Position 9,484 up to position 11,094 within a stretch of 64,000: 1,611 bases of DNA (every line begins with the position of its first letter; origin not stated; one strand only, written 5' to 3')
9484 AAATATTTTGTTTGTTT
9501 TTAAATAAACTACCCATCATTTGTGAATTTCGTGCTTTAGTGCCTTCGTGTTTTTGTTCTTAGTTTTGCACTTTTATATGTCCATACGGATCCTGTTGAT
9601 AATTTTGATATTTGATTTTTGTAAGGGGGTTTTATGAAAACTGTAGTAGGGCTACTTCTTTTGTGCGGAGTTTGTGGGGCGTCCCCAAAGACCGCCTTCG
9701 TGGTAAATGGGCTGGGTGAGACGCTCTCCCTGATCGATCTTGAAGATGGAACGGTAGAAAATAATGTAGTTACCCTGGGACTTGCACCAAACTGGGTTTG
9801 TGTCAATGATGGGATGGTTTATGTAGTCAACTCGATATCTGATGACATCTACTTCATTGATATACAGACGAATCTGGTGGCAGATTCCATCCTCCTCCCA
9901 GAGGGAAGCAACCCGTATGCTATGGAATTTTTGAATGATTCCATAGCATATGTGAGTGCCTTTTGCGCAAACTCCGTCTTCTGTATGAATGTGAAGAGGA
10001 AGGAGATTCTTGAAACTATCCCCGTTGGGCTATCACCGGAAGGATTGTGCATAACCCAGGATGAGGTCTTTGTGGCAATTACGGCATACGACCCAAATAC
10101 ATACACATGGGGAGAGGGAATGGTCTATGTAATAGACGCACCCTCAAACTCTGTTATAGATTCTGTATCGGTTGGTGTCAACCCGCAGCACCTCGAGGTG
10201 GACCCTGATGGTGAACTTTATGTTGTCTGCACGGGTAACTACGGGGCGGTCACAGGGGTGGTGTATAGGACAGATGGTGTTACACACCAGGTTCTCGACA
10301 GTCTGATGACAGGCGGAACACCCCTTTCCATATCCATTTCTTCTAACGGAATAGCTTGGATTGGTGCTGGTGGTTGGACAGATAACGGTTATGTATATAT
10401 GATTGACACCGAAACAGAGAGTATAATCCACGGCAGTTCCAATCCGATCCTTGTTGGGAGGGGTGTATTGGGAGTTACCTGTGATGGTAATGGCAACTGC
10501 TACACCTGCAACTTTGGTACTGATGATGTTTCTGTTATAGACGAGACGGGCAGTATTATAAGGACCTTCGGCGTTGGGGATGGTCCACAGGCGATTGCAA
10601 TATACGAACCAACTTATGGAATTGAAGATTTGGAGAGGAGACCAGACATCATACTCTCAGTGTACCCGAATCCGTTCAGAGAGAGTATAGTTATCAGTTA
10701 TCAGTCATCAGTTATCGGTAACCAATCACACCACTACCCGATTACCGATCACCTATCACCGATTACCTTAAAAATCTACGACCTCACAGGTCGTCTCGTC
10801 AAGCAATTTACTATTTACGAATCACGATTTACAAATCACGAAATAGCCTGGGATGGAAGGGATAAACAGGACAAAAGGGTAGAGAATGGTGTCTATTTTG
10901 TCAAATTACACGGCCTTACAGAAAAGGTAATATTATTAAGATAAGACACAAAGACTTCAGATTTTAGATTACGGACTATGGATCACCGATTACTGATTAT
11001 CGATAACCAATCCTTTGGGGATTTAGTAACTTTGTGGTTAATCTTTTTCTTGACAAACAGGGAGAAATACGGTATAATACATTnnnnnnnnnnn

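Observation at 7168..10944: Cobalamin riboswitch -> TonB receptor -> T9SS-anchored beta-propeller: a possible BtuB/BtuG-like B12-capture module with a T9SS anchor instead of a lipid anchor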

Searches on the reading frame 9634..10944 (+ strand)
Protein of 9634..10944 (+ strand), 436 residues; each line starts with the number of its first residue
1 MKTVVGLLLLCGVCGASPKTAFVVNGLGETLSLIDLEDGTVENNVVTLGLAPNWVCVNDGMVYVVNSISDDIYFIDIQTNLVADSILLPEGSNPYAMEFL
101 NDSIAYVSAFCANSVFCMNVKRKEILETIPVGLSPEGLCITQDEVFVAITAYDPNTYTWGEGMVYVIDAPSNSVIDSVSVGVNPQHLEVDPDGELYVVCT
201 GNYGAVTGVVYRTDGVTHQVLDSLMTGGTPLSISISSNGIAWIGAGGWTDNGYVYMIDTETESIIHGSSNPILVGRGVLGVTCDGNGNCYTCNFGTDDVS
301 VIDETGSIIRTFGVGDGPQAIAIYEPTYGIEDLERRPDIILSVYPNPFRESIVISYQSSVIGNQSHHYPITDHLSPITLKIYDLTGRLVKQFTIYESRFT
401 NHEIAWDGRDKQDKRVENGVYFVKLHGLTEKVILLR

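Call 5: search_protein_families(library=pfam, proteins=[window:9634-10944:+], max_evalue=0.01)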
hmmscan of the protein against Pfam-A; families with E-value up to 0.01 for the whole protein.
window:9634-10944:+ (436 aa): 5 families
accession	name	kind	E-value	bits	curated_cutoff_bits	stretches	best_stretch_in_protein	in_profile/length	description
PF13860.13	FlgD_ig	-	2.5e-07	31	27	1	375-426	23-74/79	FlgD Ig-like domain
PF18962.6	Por_Secre_tail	-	2.5e-06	28.1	27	1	343-429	1-66/75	Secretion system C-terminal sorting domain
PF21783.3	YNCE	-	4.9e-06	26.5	27.1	1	15-116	38-134/339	YNCE-like beta-propeller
PF08450.18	SGL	-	0.00039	20.5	26.3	1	187-314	91-222/246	SMP-30/Gluconolactonase/LRE-like region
PF13585.12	CHU_C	-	0.0023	18.4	27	1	372-424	24-69/86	CHU_C Type IX secretion signal domain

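Call 10: search_protein_families(library=ncbifam, proteins=[window:9634-10944:+], max_evalue=0.01)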
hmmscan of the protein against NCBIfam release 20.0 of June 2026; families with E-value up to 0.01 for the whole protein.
window:9634-10944:+ (436 aa): 17 families
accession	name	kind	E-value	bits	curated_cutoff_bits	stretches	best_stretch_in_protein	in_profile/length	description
TIGR03866.1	PQQ_ABC_repeats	subfamily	9.3e-23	80.8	287.3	1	16-323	8-308/310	PQQ-dependent catabolism-associated beta-propeller protein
TIGR02276.1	beta_rpt_yvtn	repeat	1.4e-19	69.8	27.85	2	161-185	13-37/42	beta-propeller repeat protein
NF052340.1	hydrazine_beta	equivalog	8.3e-13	48.1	560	2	58-220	43-200/372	hydrazine synthase subunit beta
NF052460.1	L-NosZ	equivalog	8.1e-09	34.5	700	1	57-148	183-273/480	clade III lactonase-type nitrous-oxide reductase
NF052228.1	T9SS_PorZ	equivalog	1.2e-07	30.6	260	1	370-424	690-739/757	type IX secretion system anionic LPS delivery protein PorZ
NF033707.1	T9SS_sortase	equivalog_domain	7.3e-07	27.2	420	1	342-426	1000-1076/1095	type IX secretion system sortase PorU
NF005176.1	PRK06655.1-1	equivalog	9.6e-07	28.9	230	1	371-428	93-150/197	flagellar hook assembly protein FlgD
TIGR04183.1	Por_Secre_tail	domain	1.3e-06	28.3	23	1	343-426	1-59/72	T9SS type A sorting domain-containing protein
NF033206.1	ScyE_fam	subfamily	1.6e-05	24.6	80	0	183-249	9-94/333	ScyD/ScyE family protein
NF009276.0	PRK12633.1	equivalog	1.9e-05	24.5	383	1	375-425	129-179/234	flagellar basal body rod modification protein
NF052280.1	7_blade_YncE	equivalog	4.8e-05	22.3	400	0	58-197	181-315/338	7-bladed beta-propeller protein YncE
NF048007.1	MmpL3Stblzr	equivalog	0.00075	18.8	600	0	118-235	209-315/366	MmpL3/TtfA transport complex stabilizer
NF009277.0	PRK12634.1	equivalog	0.00076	19.6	333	1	377-423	124-170/221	flagellar basal body rod modification protein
NF009452.0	PRK12812.1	equivalog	0.00094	18.5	258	1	372-425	148-204/289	flagellar basal body rod modification protein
NF053608.1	Lsa66_OmpA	equivalog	0.0013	17.2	700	1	381-427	183-228/581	fibronectin-binding adhesin Lsa66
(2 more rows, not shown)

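Call 11: search_solved_structures(query=window:9634-10944:+, max_evalue=10, show_alignments=0)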
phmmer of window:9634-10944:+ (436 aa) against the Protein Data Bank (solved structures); distinct sequences matched with E-value up to 10: 30.
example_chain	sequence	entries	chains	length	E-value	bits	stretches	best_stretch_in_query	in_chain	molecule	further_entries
1l0q_A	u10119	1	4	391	3.5e-21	78.8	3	62-202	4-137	Surface layer protein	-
3bws_A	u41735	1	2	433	1.5e-08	37.2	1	85-199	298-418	protein Lp49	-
8bai_A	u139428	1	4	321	5e-07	32.1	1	46-221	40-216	Surface layer protein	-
8baz_A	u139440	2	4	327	5.3e-07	32.1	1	46-221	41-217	Surface layer protein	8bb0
3dsm_A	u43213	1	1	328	5.4e-07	32.1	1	46-221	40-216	uncharacterized protein BACUNI_02894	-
8bmy_A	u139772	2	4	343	6e-07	31.9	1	46-221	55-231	Putative surface layer protein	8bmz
8bmx_D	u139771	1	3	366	7.1e-07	31.6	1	46-221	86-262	YncE family protein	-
8bn0_A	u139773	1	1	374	7.5e-07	31.6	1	46-221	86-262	Putative surface layer protein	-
8puj_A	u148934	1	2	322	1.9e-06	30.2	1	30-248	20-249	YncE family protein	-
8okv_B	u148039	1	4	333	2.1e-06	30.1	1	30-248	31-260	Putative surface layer protein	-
8p97_B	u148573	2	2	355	2.5e-06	29.8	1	30-248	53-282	Putative surface layer protein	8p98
5c2v_B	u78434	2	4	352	5.3e-06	28.8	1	61-214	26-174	HYDRAZINE SYNTHASE BETA SUBUNIT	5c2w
7bif_A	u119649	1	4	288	1.1e-05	27.8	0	192-217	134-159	v22WRAP-T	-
7bie_A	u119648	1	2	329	2e-05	26.9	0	191-217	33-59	nvWRAP-T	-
7big_A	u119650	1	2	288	2.2e-05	26.7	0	192-217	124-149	v13WRAP-T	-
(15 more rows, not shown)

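Call 16: find_homologous_proteins(query=window:9634-10944:+, max_evalue=0.00001)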
Query window:9634-10944:+ (436 aa): 116 proteins with E <= 0.00001 among 7286 candidates.
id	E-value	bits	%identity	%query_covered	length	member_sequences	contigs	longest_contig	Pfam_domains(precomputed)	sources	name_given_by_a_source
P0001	1.7e-293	991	100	100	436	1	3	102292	PF18962.8,PF21783.3,PF13860.13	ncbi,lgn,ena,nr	ncbi:T9SS type A sorting domain-containing protein [candidate division WOR-3 bacterium]|nr:T9SS type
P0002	4.5e-222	756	79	98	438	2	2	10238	PF18962.8,PF13860.13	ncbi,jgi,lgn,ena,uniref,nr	ncbi:hypothetical protein CH333_00595 [candidate division WOR-3 bacterium JGI_Cruoil_03_44_89]|unire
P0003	1.0e-145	504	55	97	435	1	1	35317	PF21783.3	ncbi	-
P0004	2.8e-143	496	54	100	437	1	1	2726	PF21783.3,PF16819.12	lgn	-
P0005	1.9e-136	474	68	71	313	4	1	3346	PF21783.3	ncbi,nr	ncbi:YncE family protein, partial [candidate division WOR-3 bacterium]|nr:YncE family protein [candi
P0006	1.5e-104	368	45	96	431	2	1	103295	PF13860.13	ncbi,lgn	-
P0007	1.7e-103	365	44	100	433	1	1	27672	PF13585.13,PF18962.8,PF13860.13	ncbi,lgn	-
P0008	2.2e-99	351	44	100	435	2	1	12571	PF18962.8,PF13860.13,PF01436.28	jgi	jgi:YVTN family beta-propeller protein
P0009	1.3e-85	306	40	93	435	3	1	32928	PF18962.8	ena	-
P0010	4.7e-85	304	40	94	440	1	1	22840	PF18962.8,PF13860.13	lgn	-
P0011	6.2e-84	301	39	94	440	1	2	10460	-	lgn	-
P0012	2.6e-82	295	40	97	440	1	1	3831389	-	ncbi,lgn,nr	ncbi:MAG: T9SS type A sorting domain-containing protein [Candidatus Zixiibacteriota bacterium]|nr:MA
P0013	2.6e-82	295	37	100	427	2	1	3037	PF18962.8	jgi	-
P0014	2.7e-81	292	38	97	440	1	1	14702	PF18962.8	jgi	-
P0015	2.3e-80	289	38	100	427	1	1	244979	PF18962.8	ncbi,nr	ncbi:MAG: T9SS type A sorting domain-containing protein [candidate division Zixibacteria bacterium]|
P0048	2.7e-53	200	37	71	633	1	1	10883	PF18962.8,PF21783.3,PF16819.12,PF13860.13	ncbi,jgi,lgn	jgi:YVTN family beta-propeller protein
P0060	2.0e-15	75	29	68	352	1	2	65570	PF16819.12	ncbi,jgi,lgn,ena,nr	ncbi:MAG TPA: YncE family protein [Bacteroidota bacterium]|nr:YncE family protein [Bacteroidota bact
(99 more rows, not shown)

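Call 21: predict_structure(protein=window:9634-10944:+)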
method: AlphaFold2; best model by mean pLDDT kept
length: 436 residues; sequences in the alignment: 1
mean_pLDDT: 37.6   pTM: 0.29
mean pLDDT of the five models: 37.6, 32.1, 30.7, 28.1, 25.5
residues with pLDDT >= 90: 0; 70-90: 0; 50-70: 63; < 50: 373
segments of 3 or more residues with pLDDT < 50: 1-19, 57-61, 66-71, 78-340, 342-375, 382-387, 396-405, 407-412, 417-420, 426-436
pLDDT, mean of each block of 10 residues (from residue 1): 34 41 52 57 53 48 50 48 35 31 28 29 29 29 30 31 28 26 27 33 30 33 29 30 28 30 30 34 36 39 39 38 38 40 41 40 32 49 47 50 45 49 47 44
secondary structure, 60 per line:
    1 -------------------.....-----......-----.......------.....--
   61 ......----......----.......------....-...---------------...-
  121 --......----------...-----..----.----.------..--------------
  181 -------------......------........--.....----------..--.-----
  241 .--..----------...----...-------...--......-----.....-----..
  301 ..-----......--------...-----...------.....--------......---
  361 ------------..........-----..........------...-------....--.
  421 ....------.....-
elements in order: E20-24 E30-35 E41-47 E54-58 E61-66 E71-76 E81-87 H94-97 E117-119 H123-128 E139-141 E194-199 E206-213 E216-220 E256-258 E263-265 E273-275 E278-283 E289-293 E299-302 E308-313 E322-324 E339-343 E352-357 E373-382 E388-397 E404-406 E414-417 E420-424 E431-435

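Call 26: find_related_loci(query=A2, collection=genome_contigs, flank=7000)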
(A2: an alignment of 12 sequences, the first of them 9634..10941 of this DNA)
Query A2 (436 aa) in genome_contigs; peptide patterns used: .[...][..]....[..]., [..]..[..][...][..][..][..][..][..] (x = any residue, [..] = any of these).
121 stretches matched a pattern; 104 encode a relative of the query (tblastn E <= 1e-3); the best 80 are kept; 79 distinct loci.
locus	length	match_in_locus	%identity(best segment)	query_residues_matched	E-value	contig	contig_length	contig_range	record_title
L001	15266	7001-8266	55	13-436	6e-148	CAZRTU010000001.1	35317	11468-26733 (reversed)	MAG TPA_asm: uncultured bacterium isolate binchicken_co89_570 genome assembly, contig: NODE_1691_length_35317_cov_4.3172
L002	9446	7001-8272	79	1-426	0e+0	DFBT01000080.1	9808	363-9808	MAG TPA_asm: candidate division WOR-3 bacterium UBA3073 UBA3073_contig_7534, whole genome shotgun sequence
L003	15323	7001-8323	63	1-436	0e+0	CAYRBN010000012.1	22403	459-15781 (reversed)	MAG TPA_asm: uncultured bacterium isolate SRP345593_co1_181 genome assembly, contig: NODE_458_length_22403_cov_38.815330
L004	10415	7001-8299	44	1-436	2e-112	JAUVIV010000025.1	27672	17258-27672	MAG: bacterium isolate CSMAG_437 CSMAG_437_k127_5174614_length_27672_cov_14.0000, whole genome shotgun sequence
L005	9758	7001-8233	45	19-436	2e-111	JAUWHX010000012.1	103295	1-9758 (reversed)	MAG: bacterium isolate CSMAG_2279 CSMAG_2279_k141_884998_length_103295_cov_20.4530, whole genome shotgun sequence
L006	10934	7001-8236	45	19-436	5e-108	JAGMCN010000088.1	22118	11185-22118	MAG: candidate division WOR-3 bacterium isolate RS_17_16 ZL495.bin.16.fa_88, whole genome shotgun sequence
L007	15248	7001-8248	43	17-436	1e-104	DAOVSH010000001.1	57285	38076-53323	MAG TPA_asm: Candidatus Cloacimonadota bacterium isolate CSMAG_1622 CSMAG_1622_k141_598475_length_57285_cov_34.3028, who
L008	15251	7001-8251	38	1-425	4e-87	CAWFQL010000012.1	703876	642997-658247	MAG: uncultured candidate division Zixibacteria bacterium isolate MFD05942.bin.1.318 genome assembly, contig: contig_391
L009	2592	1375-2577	40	2-410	2e-89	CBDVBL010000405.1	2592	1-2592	MAG TPA_asm: uncultured bacterium isolate SRR22302355_binner13_Refined_64 genome assembly, contig: ERZ25746546.35289, wh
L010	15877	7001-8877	38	2-436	4e-86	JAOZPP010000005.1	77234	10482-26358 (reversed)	MAG: bacterium isolate GMC4.metabat2.244 GMC4_110_length_77234_cov_23.015185, whole genome shotgun sequence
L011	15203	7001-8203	40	19-427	1e-85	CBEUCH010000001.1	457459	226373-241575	MAG TPA_asm: uncultured bacterium isolate SRR19160658_binner12_Refined_30 genome assembly, contig: ERZ26800495.1, whole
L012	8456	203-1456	39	2-427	3e-85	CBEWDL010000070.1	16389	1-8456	MAG TPA_asm: uncultured bacterium isolate SRR12059192_binner23_Refined_3 genome assembly, contig: ERZ26875191.76, whole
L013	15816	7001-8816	37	5-436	4e-84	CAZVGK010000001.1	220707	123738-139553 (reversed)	MAG TPA_asm: uncultured Gemmatimonadota bacterium isolate binchicken_co211_282 genome assembly, contig: NODE_3_length_22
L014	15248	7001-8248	38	2-425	6e-83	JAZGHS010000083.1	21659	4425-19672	MAG: Candidatus Zixiibacteriota bacterium isolate SCS6bin.4 SCS6bin.4_83, whole genome shotgun sequence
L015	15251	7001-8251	38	2-426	1e-82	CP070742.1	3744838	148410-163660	MAG: Candidatus Zixiibacteriota bacterium isolate bin38 chromosome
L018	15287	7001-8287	36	4-435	1e-80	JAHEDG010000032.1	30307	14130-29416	MAG: Candidatus Zixiibacteriota bacterium isolate Ww191 NODE_2482_length_30307_cov_4.132644, whole genome shotgun sequen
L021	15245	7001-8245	37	2-427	3e-76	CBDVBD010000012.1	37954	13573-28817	MAG TPA_asm: uncultured bacterium isolate SRR22302350_binner123_Refined_58 genome assembly, contig: ERZ25073595.217, who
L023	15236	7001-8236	40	7-427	1e-87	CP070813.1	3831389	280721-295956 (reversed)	MAG: Candidatus Zixiibacteriota bacterium isolate bin119 chromosome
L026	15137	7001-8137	34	2-389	1e-66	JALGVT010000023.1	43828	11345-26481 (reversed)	MAG: candidate division LCP-89 bacterium isolate Meg19_1012_Bin_459 Meg19_1012_Bin_459_scaffold_1158, whole genome shotg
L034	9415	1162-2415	34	7-436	2e-61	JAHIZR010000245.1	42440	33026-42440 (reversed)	MAG: bacterium isolate Modern_marine.mb.187 Modern_marine.mb.187_k141_995848, whole genome shotgun sequence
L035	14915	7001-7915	39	22-325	2e-60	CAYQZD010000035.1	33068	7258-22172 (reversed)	MAG TPA_asm: uncultured bacterium isolate SRP167671_co1_177 genome assembly, contig: NODE_1473_length_33068_cov_7.980553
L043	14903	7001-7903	39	17-321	5e-55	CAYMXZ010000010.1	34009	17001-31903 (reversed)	MAG TPA_asm: uncultured Caldithrix sp. isolate binchicken_co107_282 genome assembly, contig: NODE_3209_length_34009_cov_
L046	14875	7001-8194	32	8-425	6e-51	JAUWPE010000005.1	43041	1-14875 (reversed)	MAG: Candidatus Cloacimonadota bacterium isolate CSMAG_2468 CSMAG_2468_k141_505342_length_43041_cov_19.9849, whole genom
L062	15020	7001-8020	32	22-360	3e-43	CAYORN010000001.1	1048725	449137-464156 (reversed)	MAG TPA_asm: uncultured Alphaproteobacteria bacterium isolate SRP302447_co2_208 genome assembly, contig: NODE_7_length_1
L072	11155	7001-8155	28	22-424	2e-39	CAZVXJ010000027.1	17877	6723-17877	MAG TPA_asm: uncultured Alphaproteobacteria bacterium isolate SRP173033_co3_141 genome assembly, contig: NODE_3820_lengt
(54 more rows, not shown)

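Call 29: predict_structure(alignment_id=A1)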
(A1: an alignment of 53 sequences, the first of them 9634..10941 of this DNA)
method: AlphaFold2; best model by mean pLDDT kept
length: 436 residues; sequences in the alignment: 53
mean_pLDDT: 88.6   pTM: 0.75
mean pLDDT of the five models: 88.6, 87.9, 87.6, 87.3, 87.3
residues with pLDDT >= 90: 295; 70-90: 84; 50-70: 41; < 50: 16
segments of 3 or more residues with pLDDT < 50: 330-337, 363-369
pLDDT, mean of each block of 10 residues (from residue 1): 67 70 98 97 98 95 98 97 98 97 94 98 97 97 95 95 96 98 97 93 94 95 91 93 95 96 92 98 94 98 96 98 79 52 65 78 47 73 87 76 87 83 77 74
secondary structure, 60 per line:
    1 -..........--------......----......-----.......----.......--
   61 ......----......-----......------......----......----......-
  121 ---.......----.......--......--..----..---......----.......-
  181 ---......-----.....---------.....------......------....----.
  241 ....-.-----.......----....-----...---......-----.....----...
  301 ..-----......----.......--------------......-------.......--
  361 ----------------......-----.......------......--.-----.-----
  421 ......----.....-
elements in order: H2-11 E20-25 E30-35 E41-47 E52-58 E61-66 E71-76 E82-87 E94-99 E104-109 E114-119 E124-130 E135-141 E144-149 E163-168 E173-179 E184-189 E195-199 E209-213 E220-225 E232-235 E240-244 E252-258 E263-266 E272-274 E278-283 E289-293 E298-302 E308-313 E318-324 E339-344 E352-358 E377-382 E388-394 E401-406 E421-426 E431-435

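Call 32: fold_search(model_id=the predicted structure, library=pdb)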
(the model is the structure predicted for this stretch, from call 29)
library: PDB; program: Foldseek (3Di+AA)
matches with E <= 10: 1908; with E <= 0.001: 1529
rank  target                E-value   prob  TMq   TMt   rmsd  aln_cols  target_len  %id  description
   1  1l0q_A                1.6e-20  1.00  0.62  0.69  16.5       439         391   20  Tandem YVTN beta-propeller and PKD domains from an archaeal surface layer protein (released 2002-11-06)
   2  8bai_A                1.8e-20  1.00  0.60  0.81   3.0       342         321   21  The surface-exposed lipo-protein of BtuG2 in complex with cyanocobalamin. (released 2023-10-25)
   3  8bai_B                4.9e-20  1.00  0.59  0.80   3.0       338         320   21  The surface-exposed lipo-protein of BtuG2 in complex with cyanocobalamin. (released 2023-10-25)
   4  3dsm                  5.1e-20  1.00  0.62  0.82   2.8       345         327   21  Crystal structure of the surface layer protein BACUNI_02894 from Bacteroides uniformis, Northeast Structural Genomics Co (released 2008-09-09)
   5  8bmz_A                6.5e-20  1.00  0.60  0.78   3.2       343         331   21  Bacteroides thetaiotaomicron surface lipoprotein BT1954 bound to adenosylcobalamin (released 2023-08-16)
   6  8bn0                  6.5e-20  1.00  0.60  0.76   3.0       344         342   22  Bacteroides thetaiotaomicron surface protein BT1954 bound to (released 2023-08-16)
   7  8okv_A                7.9e-20  1.00  0.62  0.83   2.7       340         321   20  lipoprotein BT2095 from Bacteroides thetaiotamicron bound to cyanocobalamin CnCbl (released 2023-09-20)
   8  8okv_D                8.7e-20  1.00  0.62  0.83   2.7       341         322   21  lipoprotein BT2095 from Bacteroides thetaiotamicron bound to cyanocobalamin CnCbl (released 2023-09-20)
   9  8bmy_A                1.3e-19  1.00  0.61  0.78   3.0       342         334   21  Bacteroides thetaiotaomicron surface lipoprotein bound to cyanocobalamin (released 2023-08-16)
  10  8bmz_B                2.6e-19  1.00  0.61  0.79   2.9       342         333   22  Bacteroides thetaiotaomicron surface lipoprotein BT1954 bound to adenosylcobalamin (released 2023-08-16)
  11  8okv_B                6.0e-19  1.00  0.62  0.81   2.5       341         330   21  lipoprotein BT2095 from Bacteroides thetaiotamicron bound to cyanocobalamin CnCbl (released 2023-09-20)
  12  8bmx_D                1.7e-18  1.00  0.61  0.78   3.0       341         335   22  Bacteroides thetaiotaomicron B12 TonB dependent transporter in complex with a surface lipoprotein (released 2023-09-20)
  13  8okv_C                2.0e-18  1.00  0.61  0.80   3.0       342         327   21  lipoprotein BT2095 from Bacteroides thetaiotamicron bound to cyanocobalamin CnCbl (released 2023-09-20)
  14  8p97_B                3.9e-18  1.00  0.60  0.77   3.1       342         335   21  BtuB3G3 bound to cyanocobalamin with disordered EL8 (released 2023-08-16)
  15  8ptf                  9.4e-18  1.00  0.61  0.76   3.4       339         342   18  The surface-exposed lipo-protein of BtuG2 in complex with cyanocobalamin. (released 2024-07-24)
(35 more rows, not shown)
